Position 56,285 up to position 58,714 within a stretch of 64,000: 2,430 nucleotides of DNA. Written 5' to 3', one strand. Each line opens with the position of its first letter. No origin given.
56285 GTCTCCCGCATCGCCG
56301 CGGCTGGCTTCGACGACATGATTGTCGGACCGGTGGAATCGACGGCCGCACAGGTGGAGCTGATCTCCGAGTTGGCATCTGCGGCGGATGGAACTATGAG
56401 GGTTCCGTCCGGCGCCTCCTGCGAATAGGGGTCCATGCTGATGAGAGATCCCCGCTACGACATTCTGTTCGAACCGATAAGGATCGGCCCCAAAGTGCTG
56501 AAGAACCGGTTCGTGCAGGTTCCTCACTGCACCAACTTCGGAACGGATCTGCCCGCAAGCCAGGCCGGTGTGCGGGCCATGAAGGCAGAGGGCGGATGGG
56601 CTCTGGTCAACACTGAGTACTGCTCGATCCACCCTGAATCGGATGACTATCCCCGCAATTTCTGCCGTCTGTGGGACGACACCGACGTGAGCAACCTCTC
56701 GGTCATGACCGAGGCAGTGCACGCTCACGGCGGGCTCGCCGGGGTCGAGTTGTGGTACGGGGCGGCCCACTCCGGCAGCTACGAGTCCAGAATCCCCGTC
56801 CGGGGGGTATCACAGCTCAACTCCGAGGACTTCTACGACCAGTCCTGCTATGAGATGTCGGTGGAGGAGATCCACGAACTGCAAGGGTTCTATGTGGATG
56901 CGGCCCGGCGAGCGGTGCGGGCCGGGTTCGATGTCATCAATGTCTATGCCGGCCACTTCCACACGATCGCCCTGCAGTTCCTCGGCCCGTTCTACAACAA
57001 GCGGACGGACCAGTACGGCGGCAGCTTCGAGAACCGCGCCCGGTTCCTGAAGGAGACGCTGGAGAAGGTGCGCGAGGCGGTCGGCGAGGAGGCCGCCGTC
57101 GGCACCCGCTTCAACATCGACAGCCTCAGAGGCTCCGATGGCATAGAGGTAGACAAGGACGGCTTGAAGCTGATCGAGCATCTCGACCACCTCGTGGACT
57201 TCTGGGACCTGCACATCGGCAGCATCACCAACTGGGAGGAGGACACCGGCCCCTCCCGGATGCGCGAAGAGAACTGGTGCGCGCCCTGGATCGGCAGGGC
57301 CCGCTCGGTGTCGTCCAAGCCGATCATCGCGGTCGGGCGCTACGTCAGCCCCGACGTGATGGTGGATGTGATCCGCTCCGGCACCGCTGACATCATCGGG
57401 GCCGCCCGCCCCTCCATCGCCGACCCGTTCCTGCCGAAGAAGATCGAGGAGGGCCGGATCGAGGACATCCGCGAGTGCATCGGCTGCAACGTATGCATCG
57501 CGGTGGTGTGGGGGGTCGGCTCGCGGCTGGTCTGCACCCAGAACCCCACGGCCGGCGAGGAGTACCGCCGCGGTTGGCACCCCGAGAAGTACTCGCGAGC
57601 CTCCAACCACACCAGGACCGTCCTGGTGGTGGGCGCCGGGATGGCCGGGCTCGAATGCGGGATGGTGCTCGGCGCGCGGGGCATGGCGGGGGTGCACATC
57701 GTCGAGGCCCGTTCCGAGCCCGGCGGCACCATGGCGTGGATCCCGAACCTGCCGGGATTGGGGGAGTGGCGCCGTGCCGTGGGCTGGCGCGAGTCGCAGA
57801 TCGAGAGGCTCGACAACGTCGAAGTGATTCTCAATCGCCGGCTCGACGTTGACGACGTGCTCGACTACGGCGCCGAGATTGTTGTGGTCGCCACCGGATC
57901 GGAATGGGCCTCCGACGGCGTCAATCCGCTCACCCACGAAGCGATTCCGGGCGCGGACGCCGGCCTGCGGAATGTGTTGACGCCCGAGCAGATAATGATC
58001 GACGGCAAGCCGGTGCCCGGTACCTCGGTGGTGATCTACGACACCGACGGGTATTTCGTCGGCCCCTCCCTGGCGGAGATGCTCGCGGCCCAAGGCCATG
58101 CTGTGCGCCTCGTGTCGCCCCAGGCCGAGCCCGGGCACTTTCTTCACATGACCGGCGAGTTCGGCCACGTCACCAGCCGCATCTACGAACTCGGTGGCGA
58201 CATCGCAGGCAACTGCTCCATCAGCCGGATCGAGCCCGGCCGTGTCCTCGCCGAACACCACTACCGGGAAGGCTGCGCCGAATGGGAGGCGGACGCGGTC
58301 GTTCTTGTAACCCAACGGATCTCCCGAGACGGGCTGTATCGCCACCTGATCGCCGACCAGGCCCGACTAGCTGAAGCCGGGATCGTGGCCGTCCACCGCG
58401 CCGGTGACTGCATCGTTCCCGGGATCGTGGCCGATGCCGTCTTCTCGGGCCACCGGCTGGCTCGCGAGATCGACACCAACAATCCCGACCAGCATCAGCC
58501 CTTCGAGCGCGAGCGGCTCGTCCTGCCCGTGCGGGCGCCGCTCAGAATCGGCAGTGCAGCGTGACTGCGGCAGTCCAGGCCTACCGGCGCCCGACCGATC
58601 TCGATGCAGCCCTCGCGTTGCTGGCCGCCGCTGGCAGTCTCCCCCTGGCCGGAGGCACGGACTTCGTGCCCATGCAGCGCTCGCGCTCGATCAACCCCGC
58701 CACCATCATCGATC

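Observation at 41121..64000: Two divergent long operons, each with a TMADH-family flavoprotein followed by an FAD/2Fe-2S/Mo hydroxylase, and no regulator gene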

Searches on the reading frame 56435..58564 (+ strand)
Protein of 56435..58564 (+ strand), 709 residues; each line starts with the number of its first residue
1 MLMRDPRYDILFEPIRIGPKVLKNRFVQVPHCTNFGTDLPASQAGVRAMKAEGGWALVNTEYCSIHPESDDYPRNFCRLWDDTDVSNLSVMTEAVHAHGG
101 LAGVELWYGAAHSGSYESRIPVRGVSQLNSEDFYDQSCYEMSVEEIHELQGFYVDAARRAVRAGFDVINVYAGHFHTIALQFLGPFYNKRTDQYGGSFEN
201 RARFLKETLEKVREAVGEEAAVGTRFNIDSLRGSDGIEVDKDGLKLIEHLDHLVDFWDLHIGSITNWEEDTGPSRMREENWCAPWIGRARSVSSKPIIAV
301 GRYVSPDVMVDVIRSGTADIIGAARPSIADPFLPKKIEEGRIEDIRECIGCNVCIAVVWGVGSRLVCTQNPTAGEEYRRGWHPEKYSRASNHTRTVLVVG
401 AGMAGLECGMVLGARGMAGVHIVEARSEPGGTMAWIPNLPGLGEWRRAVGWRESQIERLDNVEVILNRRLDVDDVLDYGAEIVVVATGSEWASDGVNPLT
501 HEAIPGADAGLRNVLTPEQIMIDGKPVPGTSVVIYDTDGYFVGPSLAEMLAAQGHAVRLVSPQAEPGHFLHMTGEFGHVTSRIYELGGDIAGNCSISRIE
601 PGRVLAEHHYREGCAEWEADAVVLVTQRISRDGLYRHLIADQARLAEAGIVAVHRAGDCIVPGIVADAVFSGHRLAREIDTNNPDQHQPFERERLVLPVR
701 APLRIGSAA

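Call 7: search_protein_families(library=pfam, proteins=[window:56435-58564:+])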
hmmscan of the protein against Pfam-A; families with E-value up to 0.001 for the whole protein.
window:56435-58564:+ (709 aa): 4 families
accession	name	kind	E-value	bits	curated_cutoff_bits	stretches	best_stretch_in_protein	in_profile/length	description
PF00724.26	Oxidored_FMN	-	1.7e-77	261.4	27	1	11-342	2-340/342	NADH:flavin oxidoreductase / NADH oxidase family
PF22620.2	OYE-like_second_a-b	-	4e-14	53.2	25.5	1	515-613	1-97/128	OYE-like second alpha/beta domain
PF07992.20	Pyr_redox_2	-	2.3e-05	24.4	26.1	1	380-430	139-178/291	Pyridine nucleotide-disulphide oxidoreductase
PF13450.12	NAD_binding_8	-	7.7e-05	23.3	21.9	1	398-434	1-36/68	NAD(P)-binding Rossmann-like domain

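Call 14: find_encoding_contigs(protein=window:56435-58564:+, flank=10000, max_places=6)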
Protein window:56435-58564:+ (709 aa): no gene with exactly this product is on record in the collection.

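Call 15: search_solved_structures(query=window:56435-58564:+, max_evalue=1e-10)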
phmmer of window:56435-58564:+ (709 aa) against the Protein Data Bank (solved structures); distinct sequences matched with E-value up to 1e-10: 135 (the best 60 are shown).
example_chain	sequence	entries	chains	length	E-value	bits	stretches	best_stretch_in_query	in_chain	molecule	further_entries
1djn_A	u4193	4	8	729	9.5e-219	731.8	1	4-695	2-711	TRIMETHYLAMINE DEHYDROGENASE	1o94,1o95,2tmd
1djq_A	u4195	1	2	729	1.8e-217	727.6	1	4-695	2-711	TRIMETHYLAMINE DEHYDROGENASE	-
6de6_A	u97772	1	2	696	8.1e-163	546.9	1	3-694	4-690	Histamine dehydrogenase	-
6l6j_A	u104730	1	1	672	8.4e-156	523.7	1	3-677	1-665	Oxidored_FMN domain-containing protein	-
3k30_A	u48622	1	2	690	9.7e-149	500.4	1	7-694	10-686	Histamine dehydrogenase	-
6qkg_A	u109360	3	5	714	2.1e-46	162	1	8-497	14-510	NCR A | NCR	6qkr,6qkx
1ps9_A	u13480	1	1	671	4.9e-35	124.5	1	8-486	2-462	2,4-dienoyl-CoA reductase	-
3krz_A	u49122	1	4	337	3.2e-28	101.9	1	10-332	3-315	NADH:flavin oxidoreductase/NADH oxidase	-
3kru_A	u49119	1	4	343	3.5e-28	101.8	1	10-332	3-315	NADH:flavin oxidoreductase/NADH oxidase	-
1z41_A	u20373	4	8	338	1.1e-24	90.2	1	11-335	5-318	Probable NADH-dependent flavin oxidoreductase yqjM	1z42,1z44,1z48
3gr7_A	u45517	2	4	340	4e-24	88.4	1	10-335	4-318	NADPH dehydrogenase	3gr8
8x0j_A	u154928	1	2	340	1.7e-22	83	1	10-334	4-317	NADPH dehydrogenase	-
8uaj_A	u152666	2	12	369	2.2e-22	82.6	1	5-336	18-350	NADPH dehydrogenase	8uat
6agz_A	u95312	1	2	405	2.7e-22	82.4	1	11-241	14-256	Old Yellow Enzyme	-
3hf3_A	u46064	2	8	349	5e-22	81.5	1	10-336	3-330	Chromate reductase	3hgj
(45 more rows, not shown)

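Call 18: search_solved_structures(query=window:56435-58564:+, max_evalue=1e-100, show_alignments=4)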
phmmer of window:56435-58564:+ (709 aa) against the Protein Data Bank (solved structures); distinct sequences matched with E-value up to 1e-100: 5.
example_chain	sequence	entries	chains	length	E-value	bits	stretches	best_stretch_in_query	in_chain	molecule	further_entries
1djn_A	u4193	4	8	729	9.5e-219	731.8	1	4-695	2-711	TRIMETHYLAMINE DEHYDROGENASE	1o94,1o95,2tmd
1djq_A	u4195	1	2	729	1.8e-217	727.6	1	4-695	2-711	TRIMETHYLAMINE DEHYDROGENASE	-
6de6_A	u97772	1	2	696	8.1e-163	546.9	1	3-694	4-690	Histamine dehydrogenase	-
6l6j_A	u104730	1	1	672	8.4e-156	523.7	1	3-677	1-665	Oxidored_FMN domain-containing protein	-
3k30_A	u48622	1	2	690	9.7e-149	500.4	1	7-694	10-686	Histamine dehydrogenase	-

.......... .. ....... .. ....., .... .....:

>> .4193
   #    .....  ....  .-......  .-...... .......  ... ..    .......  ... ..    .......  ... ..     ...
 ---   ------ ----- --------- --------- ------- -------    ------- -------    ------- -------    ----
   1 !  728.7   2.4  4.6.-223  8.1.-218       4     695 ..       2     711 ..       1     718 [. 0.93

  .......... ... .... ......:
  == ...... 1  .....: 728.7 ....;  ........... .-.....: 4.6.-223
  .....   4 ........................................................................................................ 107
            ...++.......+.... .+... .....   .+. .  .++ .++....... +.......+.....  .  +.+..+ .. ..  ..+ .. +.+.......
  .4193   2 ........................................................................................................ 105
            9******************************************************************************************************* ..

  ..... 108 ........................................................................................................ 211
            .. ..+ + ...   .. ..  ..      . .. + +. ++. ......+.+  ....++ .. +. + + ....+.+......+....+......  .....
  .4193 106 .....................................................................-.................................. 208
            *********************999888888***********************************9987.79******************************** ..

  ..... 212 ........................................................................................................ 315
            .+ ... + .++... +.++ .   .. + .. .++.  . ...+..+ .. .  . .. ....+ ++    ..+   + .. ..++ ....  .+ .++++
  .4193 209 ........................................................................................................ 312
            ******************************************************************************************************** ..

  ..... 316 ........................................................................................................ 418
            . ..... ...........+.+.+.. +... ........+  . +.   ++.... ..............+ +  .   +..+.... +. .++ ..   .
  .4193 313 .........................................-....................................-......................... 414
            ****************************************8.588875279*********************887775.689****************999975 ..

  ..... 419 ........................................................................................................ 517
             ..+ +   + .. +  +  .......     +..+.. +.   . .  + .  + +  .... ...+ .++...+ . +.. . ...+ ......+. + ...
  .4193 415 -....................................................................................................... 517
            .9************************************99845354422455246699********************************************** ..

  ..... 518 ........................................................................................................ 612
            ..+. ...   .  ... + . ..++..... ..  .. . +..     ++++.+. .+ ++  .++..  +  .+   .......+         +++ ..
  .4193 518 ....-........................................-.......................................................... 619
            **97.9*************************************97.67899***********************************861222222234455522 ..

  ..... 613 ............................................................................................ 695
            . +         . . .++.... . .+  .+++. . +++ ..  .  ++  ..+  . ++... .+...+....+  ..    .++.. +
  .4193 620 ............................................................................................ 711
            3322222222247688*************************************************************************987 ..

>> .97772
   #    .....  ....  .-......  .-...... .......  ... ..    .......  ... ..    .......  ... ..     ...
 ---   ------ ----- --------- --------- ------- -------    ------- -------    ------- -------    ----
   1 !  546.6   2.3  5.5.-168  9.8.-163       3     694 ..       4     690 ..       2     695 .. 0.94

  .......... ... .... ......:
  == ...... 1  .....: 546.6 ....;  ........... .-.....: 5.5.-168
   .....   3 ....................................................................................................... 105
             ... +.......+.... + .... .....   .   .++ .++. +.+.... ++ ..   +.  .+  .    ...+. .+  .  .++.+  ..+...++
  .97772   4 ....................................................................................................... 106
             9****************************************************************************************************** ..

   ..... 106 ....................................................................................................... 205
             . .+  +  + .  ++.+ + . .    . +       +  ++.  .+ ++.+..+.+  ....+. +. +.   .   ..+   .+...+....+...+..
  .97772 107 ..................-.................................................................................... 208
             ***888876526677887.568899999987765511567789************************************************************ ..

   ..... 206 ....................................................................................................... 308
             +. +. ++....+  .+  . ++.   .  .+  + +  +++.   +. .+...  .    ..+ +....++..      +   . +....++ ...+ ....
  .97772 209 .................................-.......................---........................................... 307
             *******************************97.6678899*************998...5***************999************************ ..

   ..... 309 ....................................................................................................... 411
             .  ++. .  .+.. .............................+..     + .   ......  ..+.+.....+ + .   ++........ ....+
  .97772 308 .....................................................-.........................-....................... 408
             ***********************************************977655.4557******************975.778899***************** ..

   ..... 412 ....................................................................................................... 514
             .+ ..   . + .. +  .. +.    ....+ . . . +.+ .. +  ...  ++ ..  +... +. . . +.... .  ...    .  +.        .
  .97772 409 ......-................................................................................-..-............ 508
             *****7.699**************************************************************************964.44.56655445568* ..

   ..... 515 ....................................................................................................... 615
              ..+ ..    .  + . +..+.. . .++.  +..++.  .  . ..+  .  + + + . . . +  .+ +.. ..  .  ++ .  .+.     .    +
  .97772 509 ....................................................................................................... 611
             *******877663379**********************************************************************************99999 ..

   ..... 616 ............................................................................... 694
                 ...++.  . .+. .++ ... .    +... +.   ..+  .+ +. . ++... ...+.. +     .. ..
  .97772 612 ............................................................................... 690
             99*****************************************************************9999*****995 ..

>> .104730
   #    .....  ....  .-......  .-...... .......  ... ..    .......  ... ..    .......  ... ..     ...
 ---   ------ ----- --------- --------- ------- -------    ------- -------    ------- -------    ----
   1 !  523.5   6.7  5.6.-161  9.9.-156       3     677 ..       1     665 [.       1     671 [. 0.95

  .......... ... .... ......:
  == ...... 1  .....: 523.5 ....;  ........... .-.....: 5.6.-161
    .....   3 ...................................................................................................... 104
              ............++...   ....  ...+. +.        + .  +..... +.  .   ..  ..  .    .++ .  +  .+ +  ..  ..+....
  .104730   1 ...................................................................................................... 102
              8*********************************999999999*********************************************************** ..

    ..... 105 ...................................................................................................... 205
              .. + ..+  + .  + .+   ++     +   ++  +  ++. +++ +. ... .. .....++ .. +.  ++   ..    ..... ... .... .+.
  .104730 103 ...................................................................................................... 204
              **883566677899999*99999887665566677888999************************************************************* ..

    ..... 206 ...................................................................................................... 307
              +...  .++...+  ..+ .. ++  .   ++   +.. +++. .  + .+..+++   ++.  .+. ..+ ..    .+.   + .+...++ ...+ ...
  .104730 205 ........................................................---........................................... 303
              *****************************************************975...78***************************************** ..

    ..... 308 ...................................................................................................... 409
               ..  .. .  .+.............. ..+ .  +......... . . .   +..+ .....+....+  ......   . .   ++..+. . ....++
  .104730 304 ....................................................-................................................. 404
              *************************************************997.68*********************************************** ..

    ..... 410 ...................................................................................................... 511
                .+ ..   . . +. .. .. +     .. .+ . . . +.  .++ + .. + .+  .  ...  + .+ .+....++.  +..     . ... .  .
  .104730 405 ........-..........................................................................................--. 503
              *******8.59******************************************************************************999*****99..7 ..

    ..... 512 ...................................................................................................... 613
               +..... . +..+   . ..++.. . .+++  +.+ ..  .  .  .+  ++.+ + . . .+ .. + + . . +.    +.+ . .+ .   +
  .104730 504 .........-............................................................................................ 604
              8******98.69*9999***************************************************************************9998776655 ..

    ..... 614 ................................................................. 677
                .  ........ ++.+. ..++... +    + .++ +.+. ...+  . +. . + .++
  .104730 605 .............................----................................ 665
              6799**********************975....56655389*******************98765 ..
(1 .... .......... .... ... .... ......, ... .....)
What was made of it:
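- Closest known: NdhAB-Pno of the hybrid. Different: It is absent from 6l6j, which is probably the Pno structure (call 18).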

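Call 25: find_homologous_proteins(query=window:56435-58564:+, max_evalue=1e-100)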
Query window:56435-58564:+ (709 aa): 7942 proteins with E <= 1e-100 among 8000 candidates; the best 120 are listed.
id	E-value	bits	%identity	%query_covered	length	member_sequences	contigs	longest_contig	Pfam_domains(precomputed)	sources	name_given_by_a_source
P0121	0.0e+0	1558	94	100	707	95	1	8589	PF00724.27,PF22620.3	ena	-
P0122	0.0e+0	1234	75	98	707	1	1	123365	PF00724.27,PF13450.13,PF07992.21,PF22620.3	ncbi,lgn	ncbi:MAG: NAD(P)-binding protein [Acidimicrobiales bacterium]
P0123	0.0e+0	1031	64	98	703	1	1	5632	PF00724.27,PF13450.13,PF07992.21,PF00070.34,PF22620.3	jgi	jgi:dimethylamine/trimethylamine dehydrogenase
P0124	0.0e+0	1026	63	99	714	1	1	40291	PF00724.27,PF13450.13,PF07992.21,PF00070.34,PF22620.3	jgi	jgi:dimethylamine/trimethylamine dehydrogenase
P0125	2.8e-290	983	62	98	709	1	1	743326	PF00724.27,PF13450.13,PF07992.21,PF22620.3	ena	-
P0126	9.2e-290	982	61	98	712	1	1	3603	PF00724.27,PF13450.13,PF07992.21,PF22620.3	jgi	jgi:dimethylamine/trimethylamine dehydrogenase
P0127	6.3e-283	959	60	99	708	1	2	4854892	PF00724.27,PF07992.21,PF00070.34,PF22620.3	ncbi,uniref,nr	ncbi:FAD-dependent oxidoreductase [Nocardioides cavernae]|uniref:FAD-dependent oxidoreductase n=1 Ta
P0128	1.4e-282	958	60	98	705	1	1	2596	PF00724.27,PF13450.13,PF07992.21,PF00070.34,PF22620.3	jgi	jgi:dimethylamine/trimethylamine dehydrogenase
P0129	1.1e-279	948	59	99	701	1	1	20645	PF00724.27,PF13450.13,PF00890.31,PF07992.21,PF00070.34,PF22620.3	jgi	jgi:dimethylamine/trimethylamine dehydrogenase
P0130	2.1e-272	924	58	98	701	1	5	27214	PF00724.27,PF00890.31,PF07992.21,PF00070.34,PF22620.3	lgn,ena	-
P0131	4.9e-272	923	57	99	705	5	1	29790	PF00724.27,PF13450.13,PF07992.21,PF22620.3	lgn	-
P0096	3.4e-270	917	58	98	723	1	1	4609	PF00724.27,PF13450.13,PF00890.31,PF07992.21,PF00070.34,PF22620.3,PF01494.26,PF12831.14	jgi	jgi:dimethylamine/trimethylamine dehydrogenase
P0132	1.0e-268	912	58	98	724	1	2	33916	PF00724.27,PF00890.31,PF07992.21,PF00070.34,PF22620.3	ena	-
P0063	1.2e-267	908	57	98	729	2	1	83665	PF01946.24,PF00724.27,PF13450.13,PF07992.21,PF00070.34,PF22620.3,PF01494.26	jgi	jgi:dimethylamine/trimethylamine dehydrogenase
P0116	6.9e-267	906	57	98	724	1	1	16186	PF00724.27,PF13450.13,PF00890.31,PF07992.21,PF00070.34,PF22620.3,PF01494.26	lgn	-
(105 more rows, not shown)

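Call 26: find_encoding_contigs(protein=P0122, flank=10000, max_places=2)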
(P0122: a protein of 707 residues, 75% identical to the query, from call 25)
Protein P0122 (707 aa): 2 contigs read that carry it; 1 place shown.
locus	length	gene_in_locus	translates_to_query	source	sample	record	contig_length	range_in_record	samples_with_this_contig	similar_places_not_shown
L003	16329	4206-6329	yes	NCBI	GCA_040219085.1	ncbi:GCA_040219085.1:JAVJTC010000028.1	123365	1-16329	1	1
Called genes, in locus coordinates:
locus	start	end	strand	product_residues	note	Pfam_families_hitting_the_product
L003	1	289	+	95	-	?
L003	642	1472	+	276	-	PF09339:HTH_IclR (weak), PF01614:IclR_C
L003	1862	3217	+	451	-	PF00202:Aminotran_3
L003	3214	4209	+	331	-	PF00296:Bac_luciferase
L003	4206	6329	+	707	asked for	PF00724:Oxidored_FMN, PF07992:Pyr_redox_2 (faint), PF13450:NAD_binding_8 (faint), PF22620:OYE-like_second_a-b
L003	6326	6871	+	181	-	PF00941:FAD_binding_5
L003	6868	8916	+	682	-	PF05378:Hydant_A_N, PF11799:IMS_C (faint), PF01968:Hydantoinase_A, PF19278:Hydant_A_C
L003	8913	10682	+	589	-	PF02538:Hydantoinase_B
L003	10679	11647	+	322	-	PF00676:E1_dh, PF02775:TPP_enzyme_C (weak), PF13292:DXP_synthase_N (weak)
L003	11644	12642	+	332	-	PF02779:Transket_pyr, PF02780:Transketolase_C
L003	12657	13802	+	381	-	PF00364:Biotin_lipoyl, PF00198:2-oxoacid_dh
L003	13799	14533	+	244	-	PF00106:adh_short, PF13561:adh_short_C2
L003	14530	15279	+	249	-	PF00106:adh_short, PF13561:adh_short_C2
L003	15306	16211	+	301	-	PF02129:Peptidase_S15, PF20434:BD-FAE (weak), PF12146:Hydrolase_4 (faint), PF00326:Peptidase_S9 (weak)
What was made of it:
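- L003 (75% orthologue of B) keeps the flavoprotein and HyuAB but has lost the S and L subunits, leaving a 181-aa FAD fragment (call 26). L003 lost the Mo subunits but kept everything else (call 26).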
